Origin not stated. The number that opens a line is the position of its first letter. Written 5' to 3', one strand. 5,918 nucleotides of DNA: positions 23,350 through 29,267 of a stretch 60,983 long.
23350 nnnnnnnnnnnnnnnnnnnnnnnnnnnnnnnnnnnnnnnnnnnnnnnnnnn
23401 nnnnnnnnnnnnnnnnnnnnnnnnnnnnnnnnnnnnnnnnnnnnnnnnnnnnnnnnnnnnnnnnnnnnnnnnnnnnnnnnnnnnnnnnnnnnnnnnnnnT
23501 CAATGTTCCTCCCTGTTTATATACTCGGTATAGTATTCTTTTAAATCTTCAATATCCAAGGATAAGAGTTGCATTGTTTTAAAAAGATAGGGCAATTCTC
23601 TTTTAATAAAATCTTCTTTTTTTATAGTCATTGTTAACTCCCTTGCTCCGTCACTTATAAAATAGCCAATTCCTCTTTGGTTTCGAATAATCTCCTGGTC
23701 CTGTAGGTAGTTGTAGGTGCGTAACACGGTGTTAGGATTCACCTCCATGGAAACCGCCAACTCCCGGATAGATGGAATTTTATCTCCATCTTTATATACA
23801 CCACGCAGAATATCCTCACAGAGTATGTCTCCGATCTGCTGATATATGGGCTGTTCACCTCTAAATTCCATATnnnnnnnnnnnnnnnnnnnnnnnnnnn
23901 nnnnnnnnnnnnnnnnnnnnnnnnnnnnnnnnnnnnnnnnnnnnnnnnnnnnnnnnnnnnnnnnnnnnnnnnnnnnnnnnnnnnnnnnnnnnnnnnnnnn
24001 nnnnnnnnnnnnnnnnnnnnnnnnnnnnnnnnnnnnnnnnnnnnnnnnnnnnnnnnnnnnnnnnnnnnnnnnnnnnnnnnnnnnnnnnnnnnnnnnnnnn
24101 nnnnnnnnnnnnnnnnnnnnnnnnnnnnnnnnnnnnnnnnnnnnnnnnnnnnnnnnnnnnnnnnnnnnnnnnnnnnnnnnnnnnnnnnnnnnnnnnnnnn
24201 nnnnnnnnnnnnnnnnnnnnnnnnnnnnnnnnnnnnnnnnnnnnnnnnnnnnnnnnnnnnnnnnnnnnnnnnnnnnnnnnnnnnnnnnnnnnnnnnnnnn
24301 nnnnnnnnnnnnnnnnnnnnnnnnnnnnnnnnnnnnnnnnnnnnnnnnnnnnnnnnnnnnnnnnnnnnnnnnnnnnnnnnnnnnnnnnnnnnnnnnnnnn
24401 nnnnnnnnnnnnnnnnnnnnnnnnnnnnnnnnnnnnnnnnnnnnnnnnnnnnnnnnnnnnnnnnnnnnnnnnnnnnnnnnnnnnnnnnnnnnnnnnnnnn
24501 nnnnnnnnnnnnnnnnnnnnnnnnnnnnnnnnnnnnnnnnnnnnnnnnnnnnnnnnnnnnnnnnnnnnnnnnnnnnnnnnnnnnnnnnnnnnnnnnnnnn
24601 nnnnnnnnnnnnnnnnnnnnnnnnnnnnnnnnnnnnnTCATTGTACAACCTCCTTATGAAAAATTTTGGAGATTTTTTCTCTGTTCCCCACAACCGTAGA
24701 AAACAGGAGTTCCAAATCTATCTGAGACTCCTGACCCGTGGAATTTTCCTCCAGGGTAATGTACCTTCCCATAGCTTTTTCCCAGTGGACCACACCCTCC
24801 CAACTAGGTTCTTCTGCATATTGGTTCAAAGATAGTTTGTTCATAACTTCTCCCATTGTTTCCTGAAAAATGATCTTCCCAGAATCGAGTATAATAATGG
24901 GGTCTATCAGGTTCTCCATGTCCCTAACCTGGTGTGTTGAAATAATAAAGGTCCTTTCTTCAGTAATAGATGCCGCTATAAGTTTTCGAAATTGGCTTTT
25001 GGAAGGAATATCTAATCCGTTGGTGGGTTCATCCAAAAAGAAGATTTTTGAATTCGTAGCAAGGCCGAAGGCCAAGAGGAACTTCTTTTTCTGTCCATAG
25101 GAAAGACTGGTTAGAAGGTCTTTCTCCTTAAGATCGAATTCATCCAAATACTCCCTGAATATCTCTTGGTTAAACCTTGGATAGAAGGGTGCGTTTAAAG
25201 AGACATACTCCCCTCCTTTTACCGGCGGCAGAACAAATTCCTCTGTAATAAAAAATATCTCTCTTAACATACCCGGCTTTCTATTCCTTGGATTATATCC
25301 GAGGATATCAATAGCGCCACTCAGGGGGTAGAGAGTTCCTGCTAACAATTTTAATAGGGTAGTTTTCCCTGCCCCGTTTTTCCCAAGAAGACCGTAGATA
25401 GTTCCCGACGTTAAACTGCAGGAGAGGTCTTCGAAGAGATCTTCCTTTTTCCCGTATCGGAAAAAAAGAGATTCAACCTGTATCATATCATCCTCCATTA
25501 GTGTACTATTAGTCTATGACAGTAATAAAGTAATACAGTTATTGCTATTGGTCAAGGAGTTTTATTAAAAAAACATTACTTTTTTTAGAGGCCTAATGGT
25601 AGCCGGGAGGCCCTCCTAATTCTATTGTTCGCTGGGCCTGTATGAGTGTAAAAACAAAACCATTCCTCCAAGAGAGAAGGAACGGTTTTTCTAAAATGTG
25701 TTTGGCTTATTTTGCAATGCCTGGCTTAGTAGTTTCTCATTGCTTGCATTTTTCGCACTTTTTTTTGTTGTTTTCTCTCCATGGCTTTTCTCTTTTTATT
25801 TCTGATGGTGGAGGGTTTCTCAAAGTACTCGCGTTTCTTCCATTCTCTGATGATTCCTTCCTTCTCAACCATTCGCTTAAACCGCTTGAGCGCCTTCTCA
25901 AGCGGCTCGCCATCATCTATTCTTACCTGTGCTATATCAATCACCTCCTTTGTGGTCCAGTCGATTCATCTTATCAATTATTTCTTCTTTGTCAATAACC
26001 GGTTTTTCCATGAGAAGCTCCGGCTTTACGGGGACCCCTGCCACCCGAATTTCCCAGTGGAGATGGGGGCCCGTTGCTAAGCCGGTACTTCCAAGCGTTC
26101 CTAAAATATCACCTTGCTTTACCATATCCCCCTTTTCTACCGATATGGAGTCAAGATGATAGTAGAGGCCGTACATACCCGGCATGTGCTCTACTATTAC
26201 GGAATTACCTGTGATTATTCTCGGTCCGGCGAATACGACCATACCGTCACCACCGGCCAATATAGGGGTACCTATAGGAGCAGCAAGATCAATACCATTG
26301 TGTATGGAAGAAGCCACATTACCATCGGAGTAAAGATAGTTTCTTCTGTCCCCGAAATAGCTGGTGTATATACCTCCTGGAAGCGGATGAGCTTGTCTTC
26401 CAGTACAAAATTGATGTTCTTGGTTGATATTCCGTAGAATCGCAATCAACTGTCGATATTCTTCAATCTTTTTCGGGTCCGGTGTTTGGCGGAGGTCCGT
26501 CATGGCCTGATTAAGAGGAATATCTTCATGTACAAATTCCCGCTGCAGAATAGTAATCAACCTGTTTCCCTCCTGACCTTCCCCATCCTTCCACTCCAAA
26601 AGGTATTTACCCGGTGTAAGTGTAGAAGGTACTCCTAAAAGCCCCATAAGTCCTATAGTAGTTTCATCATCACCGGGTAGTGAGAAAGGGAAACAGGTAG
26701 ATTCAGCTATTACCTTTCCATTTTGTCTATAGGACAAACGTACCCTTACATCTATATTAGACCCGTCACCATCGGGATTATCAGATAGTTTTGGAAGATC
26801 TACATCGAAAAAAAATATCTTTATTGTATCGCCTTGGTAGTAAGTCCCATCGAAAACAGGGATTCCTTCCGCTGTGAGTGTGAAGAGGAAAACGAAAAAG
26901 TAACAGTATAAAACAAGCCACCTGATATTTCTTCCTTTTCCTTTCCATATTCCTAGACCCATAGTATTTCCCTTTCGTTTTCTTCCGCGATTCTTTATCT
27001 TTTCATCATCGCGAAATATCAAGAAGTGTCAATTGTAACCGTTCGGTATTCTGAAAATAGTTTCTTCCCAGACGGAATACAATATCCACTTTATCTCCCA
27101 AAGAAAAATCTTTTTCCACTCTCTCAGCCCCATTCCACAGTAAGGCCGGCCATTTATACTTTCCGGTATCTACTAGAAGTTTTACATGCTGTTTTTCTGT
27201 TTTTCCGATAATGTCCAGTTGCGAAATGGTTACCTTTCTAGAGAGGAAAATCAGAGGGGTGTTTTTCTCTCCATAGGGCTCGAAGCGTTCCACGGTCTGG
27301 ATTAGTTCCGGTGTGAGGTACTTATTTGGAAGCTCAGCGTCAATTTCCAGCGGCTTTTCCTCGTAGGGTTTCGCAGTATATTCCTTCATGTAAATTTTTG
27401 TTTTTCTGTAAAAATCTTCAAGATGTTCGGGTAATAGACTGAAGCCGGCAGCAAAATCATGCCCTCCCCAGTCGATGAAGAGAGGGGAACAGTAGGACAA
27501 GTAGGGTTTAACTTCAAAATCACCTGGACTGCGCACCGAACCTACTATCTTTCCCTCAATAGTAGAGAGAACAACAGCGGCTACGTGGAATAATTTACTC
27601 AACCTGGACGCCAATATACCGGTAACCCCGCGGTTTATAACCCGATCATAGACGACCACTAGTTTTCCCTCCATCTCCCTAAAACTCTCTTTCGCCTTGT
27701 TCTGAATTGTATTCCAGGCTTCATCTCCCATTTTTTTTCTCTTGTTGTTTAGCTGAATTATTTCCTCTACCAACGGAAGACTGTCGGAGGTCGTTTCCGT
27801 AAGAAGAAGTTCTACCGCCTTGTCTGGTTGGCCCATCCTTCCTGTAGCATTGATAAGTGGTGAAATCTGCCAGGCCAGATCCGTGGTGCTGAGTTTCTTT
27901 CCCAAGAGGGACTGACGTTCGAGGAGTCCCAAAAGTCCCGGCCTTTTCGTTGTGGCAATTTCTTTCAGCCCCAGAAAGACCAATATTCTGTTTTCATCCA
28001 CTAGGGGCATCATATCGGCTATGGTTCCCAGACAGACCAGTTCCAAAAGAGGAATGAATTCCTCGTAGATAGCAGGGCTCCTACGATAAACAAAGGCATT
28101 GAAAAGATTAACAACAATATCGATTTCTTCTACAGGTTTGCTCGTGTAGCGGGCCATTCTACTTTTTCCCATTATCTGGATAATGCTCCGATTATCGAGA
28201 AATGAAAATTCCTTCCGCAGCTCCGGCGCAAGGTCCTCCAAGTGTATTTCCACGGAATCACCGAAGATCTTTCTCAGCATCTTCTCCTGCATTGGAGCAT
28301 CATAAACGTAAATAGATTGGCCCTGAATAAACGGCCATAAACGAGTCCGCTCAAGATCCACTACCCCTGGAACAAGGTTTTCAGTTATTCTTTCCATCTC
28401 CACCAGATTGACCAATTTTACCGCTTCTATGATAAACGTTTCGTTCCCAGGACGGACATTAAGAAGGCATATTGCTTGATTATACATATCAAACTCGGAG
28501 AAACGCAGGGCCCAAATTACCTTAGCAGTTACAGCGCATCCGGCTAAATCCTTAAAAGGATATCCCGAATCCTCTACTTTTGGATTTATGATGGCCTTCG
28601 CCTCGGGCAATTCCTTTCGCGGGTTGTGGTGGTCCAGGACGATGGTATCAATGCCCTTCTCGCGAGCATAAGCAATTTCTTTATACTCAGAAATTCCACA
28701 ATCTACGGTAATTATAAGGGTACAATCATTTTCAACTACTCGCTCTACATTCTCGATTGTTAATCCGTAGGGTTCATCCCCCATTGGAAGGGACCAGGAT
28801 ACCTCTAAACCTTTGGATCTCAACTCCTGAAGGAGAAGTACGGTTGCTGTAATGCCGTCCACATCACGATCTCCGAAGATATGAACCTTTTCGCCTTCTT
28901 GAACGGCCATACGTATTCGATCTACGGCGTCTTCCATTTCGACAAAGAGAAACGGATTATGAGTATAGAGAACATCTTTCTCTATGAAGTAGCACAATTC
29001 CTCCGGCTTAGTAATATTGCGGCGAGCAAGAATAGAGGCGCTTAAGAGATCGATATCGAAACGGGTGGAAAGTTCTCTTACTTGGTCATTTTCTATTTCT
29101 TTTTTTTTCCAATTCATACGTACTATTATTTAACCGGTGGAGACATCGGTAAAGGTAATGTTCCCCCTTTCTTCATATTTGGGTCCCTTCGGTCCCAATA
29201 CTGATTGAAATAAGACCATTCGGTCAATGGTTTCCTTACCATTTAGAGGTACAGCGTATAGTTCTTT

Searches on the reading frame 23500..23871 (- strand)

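Call 49: search_protein_families(library=pfam, proteins=[window:23500-23871:-], max_evalue=0.00001)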
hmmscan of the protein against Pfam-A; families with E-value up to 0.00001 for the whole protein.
window:23500-23871:- (123 aa): 1 family
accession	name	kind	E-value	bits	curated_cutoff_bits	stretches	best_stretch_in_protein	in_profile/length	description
PF00392.27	GntR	-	1.9e-12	47.1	27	1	10-72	2-64/64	Bacterial regulatory proteins, gntR family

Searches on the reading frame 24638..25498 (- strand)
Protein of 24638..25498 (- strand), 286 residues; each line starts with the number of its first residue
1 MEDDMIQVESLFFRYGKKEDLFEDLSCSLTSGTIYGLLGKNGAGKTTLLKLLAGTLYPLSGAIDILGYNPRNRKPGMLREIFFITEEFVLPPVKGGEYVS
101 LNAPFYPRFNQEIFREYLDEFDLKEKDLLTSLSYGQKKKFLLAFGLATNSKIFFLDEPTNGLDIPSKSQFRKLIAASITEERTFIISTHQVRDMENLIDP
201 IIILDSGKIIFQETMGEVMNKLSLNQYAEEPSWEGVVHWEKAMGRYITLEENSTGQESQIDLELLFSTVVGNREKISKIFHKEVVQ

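Call 49: search_protein_families(library=pfam, proteins=[window:24638-25498:-], max_evalue=0.00001)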
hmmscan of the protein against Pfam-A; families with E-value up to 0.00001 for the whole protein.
window:24638-25498:- (286 aa): 2 families
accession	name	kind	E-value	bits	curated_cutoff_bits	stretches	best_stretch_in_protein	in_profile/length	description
PF00005.33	ABC_tran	-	9.5e-23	81.7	25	1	23-160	2-137/137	ABC transporter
PF13304.12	AAA_21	-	1.5e-11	45.3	27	1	118-190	224-299/304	AAA domain, putative AbiEii toxin, Type IV TA system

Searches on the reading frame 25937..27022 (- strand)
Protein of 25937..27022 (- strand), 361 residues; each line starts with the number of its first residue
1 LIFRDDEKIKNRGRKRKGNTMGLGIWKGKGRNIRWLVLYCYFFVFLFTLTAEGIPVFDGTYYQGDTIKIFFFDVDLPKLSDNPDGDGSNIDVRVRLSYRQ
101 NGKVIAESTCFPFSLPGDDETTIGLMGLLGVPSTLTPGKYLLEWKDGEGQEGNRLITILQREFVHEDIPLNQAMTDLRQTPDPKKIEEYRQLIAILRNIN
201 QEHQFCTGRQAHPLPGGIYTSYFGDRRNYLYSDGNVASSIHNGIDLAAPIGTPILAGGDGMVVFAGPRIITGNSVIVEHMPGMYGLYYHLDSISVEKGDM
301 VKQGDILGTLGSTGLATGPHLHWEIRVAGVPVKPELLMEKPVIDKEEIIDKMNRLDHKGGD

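Call 49: search_protein_families(library=pfam, proteins=[window:25937-27022:-], max_evalue=0.00001)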
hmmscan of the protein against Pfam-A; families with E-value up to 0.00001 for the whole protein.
window:25937-27022:- (361 aa): 1 family
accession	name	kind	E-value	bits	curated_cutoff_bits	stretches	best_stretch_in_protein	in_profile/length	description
PF01551.29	Peptidase_M23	-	1.6e-31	108.8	28.7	1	240-334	2-96/96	Peptidase family M23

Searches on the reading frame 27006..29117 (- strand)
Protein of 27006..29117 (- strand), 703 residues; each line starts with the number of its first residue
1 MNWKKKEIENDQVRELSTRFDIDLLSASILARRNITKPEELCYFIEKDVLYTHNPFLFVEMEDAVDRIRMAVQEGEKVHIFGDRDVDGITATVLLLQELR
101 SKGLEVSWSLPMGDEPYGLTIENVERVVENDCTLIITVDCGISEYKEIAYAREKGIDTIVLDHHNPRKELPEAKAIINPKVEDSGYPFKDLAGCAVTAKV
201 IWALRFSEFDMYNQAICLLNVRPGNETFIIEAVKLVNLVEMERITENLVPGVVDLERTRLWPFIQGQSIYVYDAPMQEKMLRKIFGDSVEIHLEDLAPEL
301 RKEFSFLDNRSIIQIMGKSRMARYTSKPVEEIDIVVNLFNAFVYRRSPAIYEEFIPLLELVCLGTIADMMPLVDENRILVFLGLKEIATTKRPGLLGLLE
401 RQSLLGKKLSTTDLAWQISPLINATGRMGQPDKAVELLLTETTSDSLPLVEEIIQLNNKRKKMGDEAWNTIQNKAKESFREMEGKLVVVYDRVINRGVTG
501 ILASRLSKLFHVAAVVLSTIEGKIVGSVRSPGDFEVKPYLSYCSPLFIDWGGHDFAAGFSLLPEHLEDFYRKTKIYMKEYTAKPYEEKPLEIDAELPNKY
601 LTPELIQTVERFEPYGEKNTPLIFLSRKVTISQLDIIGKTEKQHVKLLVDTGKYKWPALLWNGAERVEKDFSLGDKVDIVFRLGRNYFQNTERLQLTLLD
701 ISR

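Call 49: search_protein_families(library=pfam, proteins=[window:27006-29117:-], max_evalue=0.00001)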
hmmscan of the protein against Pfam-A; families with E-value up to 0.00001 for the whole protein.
window:27006-29117:- (703 aa): 3 families
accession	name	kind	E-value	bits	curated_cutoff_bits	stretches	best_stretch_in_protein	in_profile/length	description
PF17768.7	RecJ_OB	-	8e-25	87.4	27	1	592-699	1-106/107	RecJ OB domain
PF01368.27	DHH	-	6.9e-22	78.5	28.1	1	77-207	1-104/125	DHH family, N-terminal domain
PF02272.25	DHHA1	-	1.3e-09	38.9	25.9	1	485-575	3-98/102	DHHA1 domain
